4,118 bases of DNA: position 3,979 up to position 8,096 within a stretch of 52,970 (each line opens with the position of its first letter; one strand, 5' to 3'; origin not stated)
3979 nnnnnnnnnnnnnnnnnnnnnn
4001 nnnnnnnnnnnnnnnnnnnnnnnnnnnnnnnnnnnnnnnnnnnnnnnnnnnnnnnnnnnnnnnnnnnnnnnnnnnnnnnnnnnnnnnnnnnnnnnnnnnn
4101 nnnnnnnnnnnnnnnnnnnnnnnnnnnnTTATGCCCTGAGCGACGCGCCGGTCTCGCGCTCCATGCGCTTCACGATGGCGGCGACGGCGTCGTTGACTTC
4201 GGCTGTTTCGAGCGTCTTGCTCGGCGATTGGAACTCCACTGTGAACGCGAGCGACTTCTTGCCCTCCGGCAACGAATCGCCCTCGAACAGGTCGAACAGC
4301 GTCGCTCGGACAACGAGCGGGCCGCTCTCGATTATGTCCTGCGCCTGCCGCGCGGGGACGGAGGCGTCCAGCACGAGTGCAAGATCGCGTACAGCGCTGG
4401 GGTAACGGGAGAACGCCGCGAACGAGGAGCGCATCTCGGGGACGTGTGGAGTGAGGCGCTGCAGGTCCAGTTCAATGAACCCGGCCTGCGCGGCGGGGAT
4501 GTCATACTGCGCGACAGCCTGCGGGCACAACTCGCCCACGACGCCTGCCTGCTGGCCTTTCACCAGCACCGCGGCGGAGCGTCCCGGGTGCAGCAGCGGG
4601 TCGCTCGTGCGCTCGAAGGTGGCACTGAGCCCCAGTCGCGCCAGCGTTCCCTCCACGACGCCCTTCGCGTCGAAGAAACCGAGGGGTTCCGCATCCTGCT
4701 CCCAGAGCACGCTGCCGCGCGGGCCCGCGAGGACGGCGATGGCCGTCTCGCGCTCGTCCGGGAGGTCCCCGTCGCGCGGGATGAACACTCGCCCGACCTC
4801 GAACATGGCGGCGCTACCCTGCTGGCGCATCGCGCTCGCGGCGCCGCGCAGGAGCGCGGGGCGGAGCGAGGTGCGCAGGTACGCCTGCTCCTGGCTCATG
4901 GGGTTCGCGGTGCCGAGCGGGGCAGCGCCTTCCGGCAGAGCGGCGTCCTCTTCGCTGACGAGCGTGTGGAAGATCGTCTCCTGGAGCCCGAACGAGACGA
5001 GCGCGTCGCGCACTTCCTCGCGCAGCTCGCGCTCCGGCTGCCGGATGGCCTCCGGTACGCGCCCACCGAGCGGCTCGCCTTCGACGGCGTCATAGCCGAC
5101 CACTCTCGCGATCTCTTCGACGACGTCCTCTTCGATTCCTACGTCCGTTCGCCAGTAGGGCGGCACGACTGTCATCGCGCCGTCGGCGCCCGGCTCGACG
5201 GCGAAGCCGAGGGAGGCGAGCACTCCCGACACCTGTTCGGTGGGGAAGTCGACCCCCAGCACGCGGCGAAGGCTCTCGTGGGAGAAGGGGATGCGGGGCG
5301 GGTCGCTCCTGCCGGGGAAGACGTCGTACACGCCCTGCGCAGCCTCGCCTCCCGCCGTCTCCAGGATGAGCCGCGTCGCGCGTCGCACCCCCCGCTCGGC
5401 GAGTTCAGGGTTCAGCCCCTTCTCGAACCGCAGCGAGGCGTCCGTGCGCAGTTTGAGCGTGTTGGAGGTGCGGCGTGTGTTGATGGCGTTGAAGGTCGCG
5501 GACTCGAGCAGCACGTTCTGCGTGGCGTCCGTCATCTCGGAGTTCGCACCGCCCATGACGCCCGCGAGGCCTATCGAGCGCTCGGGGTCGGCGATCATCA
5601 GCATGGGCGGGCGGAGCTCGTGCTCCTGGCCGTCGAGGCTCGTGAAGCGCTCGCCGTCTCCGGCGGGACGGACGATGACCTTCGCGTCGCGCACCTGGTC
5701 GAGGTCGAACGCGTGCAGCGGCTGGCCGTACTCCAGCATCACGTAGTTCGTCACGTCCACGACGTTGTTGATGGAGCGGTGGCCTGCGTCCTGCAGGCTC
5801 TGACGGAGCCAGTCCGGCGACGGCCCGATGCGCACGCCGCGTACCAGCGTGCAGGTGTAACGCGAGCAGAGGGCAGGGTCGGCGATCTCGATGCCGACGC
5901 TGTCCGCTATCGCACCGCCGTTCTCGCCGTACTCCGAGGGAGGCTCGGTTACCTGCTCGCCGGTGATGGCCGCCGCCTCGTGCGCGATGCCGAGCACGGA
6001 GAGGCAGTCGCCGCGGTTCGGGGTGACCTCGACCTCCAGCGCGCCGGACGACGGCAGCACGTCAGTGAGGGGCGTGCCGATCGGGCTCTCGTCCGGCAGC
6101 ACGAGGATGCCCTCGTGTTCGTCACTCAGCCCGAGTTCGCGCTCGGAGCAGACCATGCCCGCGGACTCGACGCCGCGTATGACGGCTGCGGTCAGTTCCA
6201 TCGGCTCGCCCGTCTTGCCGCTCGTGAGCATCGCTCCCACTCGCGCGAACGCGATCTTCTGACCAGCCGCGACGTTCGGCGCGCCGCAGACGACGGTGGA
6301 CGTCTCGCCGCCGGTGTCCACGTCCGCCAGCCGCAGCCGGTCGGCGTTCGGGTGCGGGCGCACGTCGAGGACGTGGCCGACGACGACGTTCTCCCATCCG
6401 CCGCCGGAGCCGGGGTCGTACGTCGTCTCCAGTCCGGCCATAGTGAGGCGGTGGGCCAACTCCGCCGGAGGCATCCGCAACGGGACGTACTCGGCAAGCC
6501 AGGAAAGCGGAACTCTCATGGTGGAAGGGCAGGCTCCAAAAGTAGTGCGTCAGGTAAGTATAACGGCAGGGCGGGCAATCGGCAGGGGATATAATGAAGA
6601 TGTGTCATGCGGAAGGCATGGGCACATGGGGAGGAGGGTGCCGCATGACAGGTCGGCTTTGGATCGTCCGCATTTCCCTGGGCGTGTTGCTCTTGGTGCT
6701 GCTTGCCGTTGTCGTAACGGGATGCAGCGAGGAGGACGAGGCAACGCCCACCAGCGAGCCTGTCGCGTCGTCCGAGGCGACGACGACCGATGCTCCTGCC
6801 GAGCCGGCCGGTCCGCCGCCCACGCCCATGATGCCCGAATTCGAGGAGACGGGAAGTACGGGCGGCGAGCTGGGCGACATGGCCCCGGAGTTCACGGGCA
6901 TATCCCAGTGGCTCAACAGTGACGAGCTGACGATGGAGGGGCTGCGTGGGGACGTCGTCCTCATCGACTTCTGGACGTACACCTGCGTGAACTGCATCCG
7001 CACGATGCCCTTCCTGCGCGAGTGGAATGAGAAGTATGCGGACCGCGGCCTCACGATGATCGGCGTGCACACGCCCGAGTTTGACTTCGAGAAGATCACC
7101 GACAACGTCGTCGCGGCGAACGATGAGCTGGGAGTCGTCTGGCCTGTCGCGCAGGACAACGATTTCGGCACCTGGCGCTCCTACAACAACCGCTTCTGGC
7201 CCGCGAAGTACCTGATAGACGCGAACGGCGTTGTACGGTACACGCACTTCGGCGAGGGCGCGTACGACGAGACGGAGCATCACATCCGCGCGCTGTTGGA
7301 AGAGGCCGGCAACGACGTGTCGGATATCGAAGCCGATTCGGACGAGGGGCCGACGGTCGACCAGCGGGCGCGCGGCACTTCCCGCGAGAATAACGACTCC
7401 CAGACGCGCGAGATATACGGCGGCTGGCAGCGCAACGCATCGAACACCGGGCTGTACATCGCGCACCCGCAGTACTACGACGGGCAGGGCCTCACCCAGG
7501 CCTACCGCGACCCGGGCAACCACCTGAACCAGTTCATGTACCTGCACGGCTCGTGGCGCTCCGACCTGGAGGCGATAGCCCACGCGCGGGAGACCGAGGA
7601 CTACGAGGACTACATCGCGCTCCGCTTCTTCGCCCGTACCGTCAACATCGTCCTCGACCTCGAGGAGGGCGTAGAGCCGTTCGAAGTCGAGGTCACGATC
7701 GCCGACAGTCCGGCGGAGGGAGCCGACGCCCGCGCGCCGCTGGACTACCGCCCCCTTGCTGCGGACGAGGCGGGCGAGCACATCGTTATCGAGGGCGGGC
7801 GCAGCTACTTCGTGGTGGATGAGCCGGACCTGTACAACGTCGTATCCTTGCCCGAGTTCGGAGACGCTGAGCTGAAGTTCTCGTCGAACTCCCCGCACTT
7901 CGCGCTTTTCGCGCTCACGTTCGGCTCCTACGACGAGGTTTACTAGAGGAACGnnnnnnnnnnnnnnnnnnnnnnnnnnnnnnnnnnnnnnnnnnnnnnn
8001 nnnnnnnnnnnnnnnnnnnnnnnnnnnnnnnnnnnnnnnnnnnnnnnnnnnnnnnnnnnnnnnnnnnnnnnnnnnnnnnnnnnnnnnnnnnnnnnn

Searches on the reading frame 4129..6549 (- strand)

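Call 6: search_protein_families(library=pfam, proteins=[window:4129-6549:-])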
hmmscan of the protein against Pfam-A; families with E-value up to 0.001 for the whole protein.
window:4129-6549:- (806 aa): 5 families
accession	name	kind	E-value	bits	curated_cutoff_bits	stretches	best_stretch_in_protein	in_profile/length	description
PF03483.22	B3_4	-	5.1e-64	215.5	29.3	1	228-400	2-174/174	B3/4 domain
PF17759.6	tRNA_synthFbeta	-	1.2e-47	162.6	22.4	1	501-696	13-214/214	Phenylalanyl tRNA synthetase beta chain CLM domain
PF03147.19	FDX-ACB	-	1.2e-23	83.7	31.1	1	714-805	1-94/94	Ferredoxin-fold anticodon binding domain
PF01588.26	tRNA_bind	-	9e-21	74.2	27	1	55-159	1-95/96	Putative tRNA binding domain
PF03484.21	B5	-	5.8e-19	68.5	28.6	1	420-486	1-67/67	tRNA synthetase B5 domain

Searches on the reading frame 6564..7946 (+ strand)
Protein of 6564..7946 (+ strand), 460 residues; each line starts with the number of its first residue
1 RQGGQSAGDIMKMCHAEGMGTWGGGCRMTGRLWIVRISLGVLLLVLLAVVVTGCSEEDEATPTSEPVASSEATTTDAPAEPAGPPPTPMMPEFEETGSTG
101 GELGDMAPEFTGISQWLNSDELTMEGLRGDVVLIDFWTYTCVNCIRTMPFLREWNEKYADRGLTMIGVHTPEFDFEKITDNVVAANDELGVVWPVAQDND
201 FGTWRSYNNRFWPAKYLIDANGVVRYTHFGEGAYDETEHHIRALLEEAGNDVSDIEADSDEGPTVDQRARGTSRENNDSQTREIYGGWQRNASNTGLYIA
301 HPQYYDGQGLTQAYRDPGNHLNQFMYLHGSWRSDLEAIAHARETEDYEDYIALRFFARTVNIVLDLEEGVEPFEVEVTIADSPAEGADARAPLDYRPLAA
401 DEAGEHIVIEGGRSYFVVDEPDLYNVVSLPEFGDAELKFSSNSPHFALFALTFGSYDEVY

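Call 6: search_protein_families(library=pfam, proteins=[window:6564-7946:+])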
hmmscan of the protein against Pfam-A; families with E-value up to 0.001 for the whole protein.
window:6564-7946:+ (460 aa): 4 families
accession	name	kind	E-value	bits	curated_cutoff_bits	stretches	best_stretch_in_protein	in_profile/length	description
PF08534.16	Redoxin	-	1.9e-11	44.4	26.6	1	104-233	3-137/148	Redoxin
PF00578.27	AhpC-TSA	-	5.8e-11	42.9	26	1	104-226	2-123/124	AhpC/TSA family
PF17991.7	Thioredoxin_10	-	1.1e-10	42.7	27.1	1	282-390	2-99/142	Thioredoxin like C-terminal domain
PF13905.12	Thioredoxin_8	-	1.8e-05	25.4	27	1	129-222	1-92/94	Thioredoxin-like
